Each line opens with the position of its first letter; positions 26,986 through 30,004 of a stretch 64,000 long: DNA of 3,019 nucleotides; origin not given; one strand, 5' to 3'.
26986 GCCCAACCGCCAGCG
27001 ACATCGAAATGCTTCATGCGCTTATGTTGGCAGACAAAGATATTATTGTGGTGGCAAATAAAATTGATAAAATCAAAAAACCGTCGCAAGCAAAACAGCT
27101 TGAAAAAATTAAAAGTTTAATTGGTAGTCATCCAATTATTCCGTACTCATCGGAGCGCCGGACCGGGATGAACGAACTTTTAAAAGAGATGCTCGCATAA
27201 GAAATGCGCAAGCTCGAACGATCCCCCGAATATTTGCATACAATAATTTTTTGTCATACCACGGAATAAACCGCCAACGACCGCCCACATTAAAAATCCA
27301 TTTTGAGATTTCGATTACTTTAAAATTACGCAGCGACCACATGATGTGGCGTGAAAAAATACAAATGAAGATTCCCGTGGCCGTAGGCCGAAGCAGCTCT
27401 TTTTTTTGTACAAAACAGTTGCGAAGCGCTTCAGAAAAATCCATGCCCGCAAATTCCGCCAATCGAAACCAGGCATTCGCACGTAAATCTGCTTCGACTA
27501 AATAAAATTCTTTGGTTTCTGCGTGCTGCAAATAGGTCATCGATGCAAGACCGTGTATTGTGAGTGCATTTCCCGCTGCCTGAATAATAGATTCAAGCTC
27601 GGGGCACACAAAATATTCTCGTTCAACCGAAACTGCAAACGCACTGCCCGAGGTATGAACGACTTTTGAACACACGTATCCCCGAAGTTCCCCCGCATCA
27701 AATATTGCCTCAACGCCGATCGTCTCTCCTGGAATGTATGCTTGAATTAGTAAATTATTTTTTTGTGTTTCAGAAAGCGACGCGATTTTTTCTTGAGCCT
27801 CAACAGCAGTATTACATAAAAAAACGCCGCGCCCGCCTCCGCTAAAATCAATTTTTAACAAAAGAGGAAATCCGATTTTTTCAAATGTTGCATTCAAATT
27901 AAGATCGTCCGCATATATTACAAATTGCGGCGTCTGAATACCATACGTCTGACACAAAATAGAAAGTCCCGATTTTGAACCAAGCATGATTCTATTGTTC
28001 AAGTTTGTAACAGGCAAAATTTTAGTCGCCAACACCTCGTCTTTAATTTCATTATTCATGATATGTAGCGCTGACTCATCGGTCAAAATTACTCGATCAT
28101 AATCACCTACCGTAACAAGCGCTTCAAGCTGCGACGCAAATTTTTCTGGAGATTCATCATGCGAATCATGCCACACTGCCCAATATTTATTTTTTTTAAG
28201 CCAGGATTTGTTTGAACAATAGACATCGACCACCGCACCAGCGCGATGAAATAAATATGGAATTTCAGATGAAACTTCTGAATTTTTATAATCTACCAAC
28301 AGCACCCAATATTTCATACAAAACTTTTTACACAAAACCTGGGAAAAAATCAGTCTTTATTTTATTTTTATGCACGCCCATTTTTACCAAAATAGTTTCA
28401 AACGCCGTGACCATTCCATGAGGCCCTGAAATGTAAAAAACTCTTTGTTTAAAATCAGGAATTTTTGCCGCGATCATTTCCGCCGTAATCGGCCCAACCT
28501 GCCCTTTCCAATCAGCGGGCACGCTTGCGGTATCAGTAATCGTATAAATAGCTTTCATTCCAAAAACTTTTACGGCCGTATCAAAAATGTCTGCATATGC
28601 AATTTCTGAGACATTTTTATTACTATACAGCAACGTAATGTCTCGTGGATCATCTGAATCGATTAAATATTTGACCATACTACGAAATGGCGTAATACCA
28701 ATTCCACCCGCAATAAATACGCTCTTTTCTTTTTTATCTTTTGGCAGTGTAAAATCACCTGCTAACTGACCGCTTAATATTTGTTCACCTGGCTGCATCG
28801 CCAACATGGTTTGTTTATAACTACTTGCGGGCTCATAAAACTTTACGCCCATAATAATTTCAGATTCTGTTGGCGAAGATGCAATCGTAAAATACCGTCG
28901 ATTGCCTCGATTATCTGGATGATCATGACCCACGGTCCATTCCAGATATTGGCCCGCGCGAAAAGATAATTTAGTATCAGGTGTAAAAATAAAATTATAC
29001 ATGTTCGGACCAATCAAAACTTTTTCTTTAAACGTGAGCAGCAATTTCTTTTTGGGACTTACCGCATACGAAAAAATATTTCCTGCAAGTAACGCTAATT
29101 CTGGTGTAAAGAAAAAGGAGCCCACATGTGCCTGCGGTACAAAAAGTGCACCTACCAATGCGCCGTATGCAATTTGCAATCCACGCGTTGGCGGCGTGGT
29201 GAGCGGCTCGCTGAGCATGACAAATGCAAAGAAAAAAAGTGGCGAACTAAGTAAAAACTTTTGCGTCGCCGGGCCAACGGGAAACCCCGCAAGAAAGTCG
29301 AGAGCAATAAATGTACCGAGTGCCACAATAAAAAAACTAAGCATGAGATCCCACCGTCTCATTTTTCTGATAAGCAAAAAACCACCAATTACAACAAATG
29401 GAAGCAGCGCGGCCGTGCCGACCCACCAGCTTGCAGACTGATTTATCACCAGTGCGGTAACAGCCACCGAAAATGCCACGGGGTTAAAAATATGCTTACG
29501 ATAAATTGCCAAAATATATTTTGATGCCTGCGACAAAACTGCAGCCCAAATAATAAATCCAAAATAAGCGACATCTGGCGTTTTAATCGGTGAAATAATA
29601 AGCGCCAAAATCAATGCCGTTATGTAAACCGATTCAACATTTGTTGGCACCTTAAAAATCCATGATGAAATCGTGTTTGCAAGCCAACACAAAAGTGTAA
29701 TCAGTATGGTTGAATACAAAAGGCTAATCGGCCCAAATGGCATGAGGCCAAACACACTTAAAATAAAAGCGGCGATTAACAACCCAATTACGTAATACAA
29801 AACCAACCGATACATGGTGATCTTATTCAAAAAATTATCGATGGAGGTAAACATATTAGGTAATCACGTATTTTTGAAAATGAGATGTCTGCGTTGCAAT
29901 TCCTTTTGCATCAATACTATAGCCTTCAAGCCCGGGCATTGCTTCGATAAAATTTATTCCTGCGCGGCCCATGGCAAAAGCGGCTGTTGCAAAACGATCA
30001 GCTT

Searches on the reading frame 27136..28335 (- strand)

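Call 65: search_protein_families(library=pfam, proteins=[window:27136-28335:-], max_evalue=0.00001)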
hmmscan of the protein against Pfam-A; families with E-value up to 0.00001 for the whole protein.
window:27136-28335:- (399 aa): 2 families
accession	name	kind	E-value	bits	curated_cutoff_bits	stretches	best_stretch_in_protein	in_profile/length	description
PF08443.16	RimK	-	9.5e-07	29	21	1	126-202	10-83/188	RimK-like ATP-grasp domain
PF02222.28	ATP-grasp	-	5.6e-06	26.6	27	1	128-202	3-77/179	ATP-grasp domain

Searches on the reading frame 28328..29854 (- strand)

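Call 65: search_protein_families(library=pfam, proteins=[window:28328-29854:-], max_evalue=0.00001)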
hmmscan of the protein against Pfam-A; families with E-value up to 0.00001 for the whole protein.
window:28328-29854:- (508 aa): 2 families
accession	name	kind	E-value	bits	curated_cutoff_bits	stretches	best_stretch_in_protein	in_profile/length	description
PF00175.26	NAD_binding_1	-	1.1e-14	55.5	22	1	380-485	1-107/109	Oxidoreductase NAD-binding domain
PF03116.20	NQR2_RnfD_RnfE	-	1.8e-06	28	27.7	1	152-262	177-283/296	NQR2, RnfD, RnfE family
